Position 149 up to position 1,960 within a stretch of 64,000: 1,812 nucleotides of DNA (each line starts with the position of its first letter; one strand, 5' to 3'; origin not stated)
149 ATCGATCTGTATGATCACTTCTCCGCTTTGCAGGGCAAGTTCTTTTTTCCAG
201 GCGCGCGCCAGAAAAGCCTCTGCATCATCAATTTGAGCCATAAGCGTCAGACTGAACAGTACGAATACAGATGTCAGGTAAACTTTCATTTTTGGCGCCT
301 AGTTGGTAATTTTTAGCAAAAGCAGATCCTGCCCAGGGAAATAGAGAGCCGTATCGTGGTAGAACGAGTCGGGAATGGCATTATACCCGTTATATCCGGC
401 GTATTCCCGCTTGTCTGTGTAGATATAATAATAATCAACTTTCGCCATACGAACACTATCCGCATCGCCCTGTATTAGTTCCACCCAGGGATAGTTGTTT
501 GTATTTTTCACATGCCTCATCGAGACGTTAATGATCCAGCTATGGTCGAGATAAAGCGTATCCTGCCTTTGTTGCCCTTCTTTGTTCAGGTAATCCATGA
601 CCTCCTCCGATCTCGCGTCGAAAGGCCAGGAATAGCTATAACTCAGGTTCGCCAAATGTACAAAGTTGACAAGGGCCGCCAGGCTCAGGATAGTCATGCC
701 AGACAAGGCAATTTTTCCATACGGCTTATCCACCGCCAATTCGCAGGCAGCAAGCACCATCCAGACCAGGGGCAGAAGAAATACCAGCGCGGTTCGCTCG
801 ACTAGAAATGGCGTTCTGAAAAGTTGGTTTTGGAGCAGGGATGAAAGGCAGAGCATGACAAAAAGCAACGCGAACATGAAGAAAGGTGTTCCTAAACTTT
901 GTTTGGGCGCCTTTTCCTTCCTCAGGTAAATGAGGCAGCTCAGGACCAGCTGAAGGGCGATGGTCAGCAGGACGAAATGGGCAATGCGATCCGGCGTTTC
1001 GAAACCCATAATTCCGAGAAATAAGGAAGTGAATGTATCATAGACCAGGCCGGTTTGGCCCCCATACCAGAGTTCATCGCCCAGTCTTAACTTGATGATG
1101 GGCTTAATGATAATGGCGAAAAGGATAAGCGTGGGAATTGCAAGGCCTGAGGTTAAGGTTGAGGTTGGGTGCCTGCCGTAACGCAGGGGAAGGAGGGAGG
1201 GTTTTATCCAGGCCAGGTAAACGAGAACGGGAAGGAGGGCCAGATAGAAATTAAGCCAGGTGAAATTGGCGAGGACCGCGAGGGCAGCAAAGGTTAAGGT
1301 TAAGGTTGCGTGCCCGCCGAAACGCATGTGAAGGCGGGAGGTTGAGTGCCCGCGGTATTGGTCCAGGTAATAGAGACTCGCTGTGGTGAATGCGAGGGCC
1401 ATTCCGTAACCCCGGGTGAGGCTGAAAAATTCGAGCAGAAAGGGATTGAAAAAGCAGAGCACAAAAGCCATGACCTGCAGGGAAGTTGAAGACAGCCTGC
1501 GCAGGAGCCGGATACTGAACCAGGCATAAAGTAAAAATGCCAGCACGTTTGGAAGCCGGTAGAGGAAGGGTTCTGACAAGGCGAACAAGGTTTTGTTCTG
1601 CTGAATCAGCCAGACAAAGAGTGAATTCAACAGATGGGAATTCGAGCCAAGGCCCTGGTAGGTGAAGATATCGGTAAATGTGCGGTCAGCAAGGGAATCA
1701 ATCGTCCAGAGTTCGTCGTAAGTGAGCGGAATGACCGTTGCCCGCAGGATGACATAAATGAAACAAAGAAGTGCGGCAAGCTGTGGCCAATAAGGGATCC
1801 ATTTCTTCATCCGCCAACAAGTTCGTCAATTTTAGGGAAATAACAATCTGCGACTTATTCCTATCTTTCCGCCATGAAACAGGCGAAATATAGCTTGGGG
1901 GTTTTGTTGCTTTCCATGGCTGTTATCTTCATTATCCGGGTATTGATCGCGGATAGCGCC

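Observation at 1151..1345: Two copies of a hexamer-array plus GC-hairpin mini-element sit in frame inside a membrane glycosyltransferase CDS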

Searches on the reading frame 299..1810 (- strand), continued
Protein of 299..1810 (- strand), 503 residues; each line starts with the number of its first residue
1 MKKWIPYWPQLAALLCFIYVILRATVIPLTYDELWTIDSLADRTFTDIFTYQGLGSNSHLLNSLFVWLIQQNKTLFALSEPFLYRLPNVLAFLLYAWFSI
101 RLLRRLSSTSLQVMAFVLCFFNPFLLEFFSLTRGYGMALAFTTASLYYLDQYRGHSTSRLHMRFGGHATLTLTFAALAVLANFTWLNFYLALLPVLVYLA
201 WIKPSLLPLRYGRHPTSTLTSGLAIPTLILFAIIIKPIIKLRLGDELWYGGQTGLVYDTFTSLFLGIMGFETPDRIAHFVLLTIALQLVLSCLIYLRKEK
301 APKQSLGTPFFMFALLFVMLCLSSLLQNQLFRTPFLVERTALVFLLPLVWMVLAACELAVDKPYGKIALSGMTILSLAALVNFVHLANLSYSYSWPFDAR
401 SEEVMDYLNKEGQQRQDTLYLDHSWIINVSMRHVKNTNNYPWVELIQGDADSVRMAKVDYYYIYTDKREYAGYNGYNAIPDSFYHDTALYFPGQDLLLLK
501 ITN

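Call 52: fold_search(model_id=the predicted structure, library=pdb)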
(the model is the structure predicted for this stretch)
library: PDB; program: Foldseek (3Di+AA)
matches with E <= 10: 343; with E <= 0.001: 6
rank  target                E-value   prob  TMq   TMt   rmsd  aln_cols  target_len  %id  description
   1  9s6t_A                2.0e-05  1.00  0.54  0.56   7.8       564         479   12  Ternary cryo-EM structure of chicken ALG12 with Dol25-PP-GlcNAc2Man7, Dol25-P-Man, and Fab (released 2026-03-18)
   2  5ezm                  2.4e-05  1.00  0.50  0.47   8.8       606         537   12  Crystal Structure of ArnT from Cupriavidus metallidurans in the apo state (released 2016-02-17)
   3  9s6u_A                3.5e-05  1.00  0.54  0.51   8.6       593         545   12  Ternary cryo-EM structure of human ALG9 with Dol25-PP-GlcNAc2Man8, Dol25-P-Man and Fab (released 2026-03-18)
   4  5f15                  1.0e-04  1.00  0.51  0.48   8.9       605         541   10  Crystal Structure of ArnT from Cupriavidus metallidurans bound to Undecaprenyl phosphate (released 2016-02-17)
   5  6ftg_5                7.8e-04  1.00  0.42  0.34  15.4       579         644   11  Subtomogram average of OST-containing ribosome-translocon complexes from canine rough microsomal membranes (released 2018-03-21)
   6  9s6s_A                8.9e-04  1.00  0.52  0.49   8.5       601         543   11  Ternary cryo-EM structure of human ALG9 with Dol25-PP-GlcNAc2Man6, Dol25-P-Man and Fab (released 2026-03-18)
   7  9dlh                  1.5e-03  1.00  0.41  0.36   8.0       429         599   14  donor substrate analog-bound AftB (released 2025-06-25)
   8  9i5k_A                2.2e-03  1.00  0.49  0.50   7.9       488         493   11  Structure of the Chaetomium thermophilum Pmt4 homodimer (C2 symmetry) (released 2025-12-24)
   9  8if8_B                6.0e-03  1.00  0.40  0.34  10.3       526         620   12  Arabinosyltransferase AftA (released 2023-05-31)
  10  8if8_C                8.7e-03  1.00  0.38  0.34  10.7       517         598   12  Arabinosyltransferase AftA (released 2023-05-31)
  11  6gxc_A                9.1e-03  1.00  0.42  0.33  10.1       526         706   10  Bacterial oligosaccharyltransferase PglB in complex with an inhibitory peptide and a reactive lipid-linked oligosaccha (released 2018-11-14)
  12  6p25_B                9.9e-03  1.00  0.31  0.24  12.8       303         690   14  Structure of S. cerevisiae protein O-mannosyltransferase Pmt1-Pmt2 complex bound to the sugar donor and a peptide acce (released 2019-07-10)
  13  5ogl_A                1.3e-02  1.00  0.41  0.32  10.4       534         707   10  Structure of bacterial oligosaccharyltransferase PglB in complex with an acceptor peptide and an lipid-linked oligosac (released 2017-10-25)
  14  6snh_X                2.3e-02  1.00  0.40  0.42  13.8       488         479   14  Cryo-EM structure of yeast ALG6 in complex with 6AG9 Fab and Dol25-P-Glc (released 2020-03-11)
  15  9dm5                  3.0e-02  0.98  0.31  0.38  13.5       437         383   12  Product-Bound mannosyltransferase PimE (released 2025-06-25)
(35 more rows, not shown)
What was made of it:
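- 299..1810 (-): Host gene: a 503-aa polytopic membrane protein with a predicted GT-C glycosyltransferase fold. D32 and E33 are invariant in the first loop. Foldseek matches ALG12 9s6t_A at E 2e-5, ArnT 5ezm at 2.4e-5, and also ALG9, STT3, AftB, Pmt4 and PglB (call 52).
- Closest known: GT-C fold glycosyltransferases. Same: The predicted fold of the host protein matches them (call 52).
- Checked: The predicted structure does match GT-C glycosyltransferases (call 52).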

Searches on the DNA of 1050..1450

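Call 37: search_rna_families(source=window, start=1050, end=1450, threshold=evalue, max_evalue=10)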
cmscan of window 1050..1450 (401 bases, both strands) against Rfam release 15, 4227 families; matches with E-value up to 10: 2.
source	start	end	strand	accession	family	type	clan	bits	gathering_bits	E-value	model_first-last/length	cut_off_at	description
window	1415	1450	+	RF01122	sR39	Gene; snRNA; snoRNA; CD-box;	-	9.5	50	7.3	1-36/56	3'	Small nucleolar RNA sR39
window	1401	1450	-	RF02147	MEG8_3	Gene; lncRNA;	-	9.2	40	9.5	21-66/66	5'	Maternally expressed 8 exon 3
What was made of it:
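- Tried and rejected: An Rfam E-value search of 1050-1450 found nothing meaningful (call 37).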
